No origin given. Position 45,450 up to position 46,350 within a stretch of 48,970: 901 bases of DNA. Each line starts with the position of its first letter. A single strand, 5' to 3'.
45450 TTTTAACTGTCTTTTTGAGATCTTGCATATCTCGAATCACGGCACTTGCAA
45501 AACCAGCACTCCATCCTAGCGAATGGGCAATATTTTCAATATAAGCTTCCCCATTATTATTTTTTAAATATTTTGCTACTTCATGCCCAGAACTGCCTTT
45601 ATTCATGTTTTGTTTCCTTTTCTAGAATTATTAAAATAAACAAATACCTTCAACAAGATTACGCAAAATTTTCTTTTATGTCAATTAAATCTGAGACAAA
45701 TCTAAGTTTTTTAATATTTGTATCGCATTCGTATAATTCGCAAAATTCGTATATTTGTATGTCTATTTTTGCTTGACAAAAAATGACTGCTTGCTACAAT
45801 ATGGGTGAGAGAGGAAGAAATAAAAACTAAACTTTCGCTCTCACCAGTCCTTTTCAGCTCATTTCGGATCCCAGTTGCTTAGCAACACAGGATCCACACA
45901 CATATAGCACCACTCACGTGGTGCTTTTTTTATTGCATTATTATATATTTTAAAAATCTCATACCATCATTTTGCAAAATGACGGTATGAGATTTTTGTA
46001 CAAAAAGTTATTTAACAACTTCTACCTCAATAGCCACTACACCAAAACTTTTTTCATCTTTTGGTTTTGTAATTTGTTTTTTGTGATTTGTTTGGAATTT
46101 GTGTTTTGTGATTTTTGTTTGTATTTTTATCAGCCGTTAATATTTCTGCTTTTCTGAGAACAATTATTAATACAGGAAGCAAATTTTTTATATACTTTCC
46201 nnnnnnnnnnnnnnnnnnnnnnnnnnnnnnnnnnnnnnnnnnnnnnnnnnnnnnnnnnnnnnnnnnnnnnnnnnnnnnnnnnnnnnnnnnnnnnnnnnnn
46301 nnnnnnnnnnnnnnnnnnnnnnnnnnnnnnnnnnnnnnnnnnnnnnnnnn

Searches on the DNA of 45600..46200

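Call 89: search_rna_families(source=window, start=45600, end=46200, threshold=evalue, max_evalue=0.1)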
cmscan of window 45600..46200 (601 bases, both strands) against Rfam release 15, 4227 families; matches with E-value up to 0.1: 5.
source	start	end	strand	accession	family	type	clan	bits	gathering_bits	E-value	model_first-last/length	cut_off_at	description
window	45942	46005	-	RF03669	mir-2767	Gene; miRNA;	-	28.1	69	0.003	1-80/80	no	mir-2767 microRNA precursor family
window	45946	46047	-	RF02325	TtnuHACA18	Gene; snRNA; snoRNA; HACA-box;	-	27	100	0.061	1-130/130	no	Tetrahymena snoRNA TtnuHACA18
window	45952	45997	-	RF03955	MIR2934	Gene; miRNA;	-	26.8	100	0.0095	1-113/113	no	MIR2934 microRNA precursor family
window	45899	46029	-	RF02431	SpF22_sRNA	Gene; sRNA;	-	24.6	55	0.015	1-140/140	no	Streptococcus sRNA SpF22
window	45952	45997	+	RF03955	MIR2934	Gene; miRNA;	-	24.4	100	0.039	1-113/113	no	MIR2934 microRNA precursor family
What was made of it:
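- Tried and rejected: The putative small RNA at ~45780-45935 has no family (call 89).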
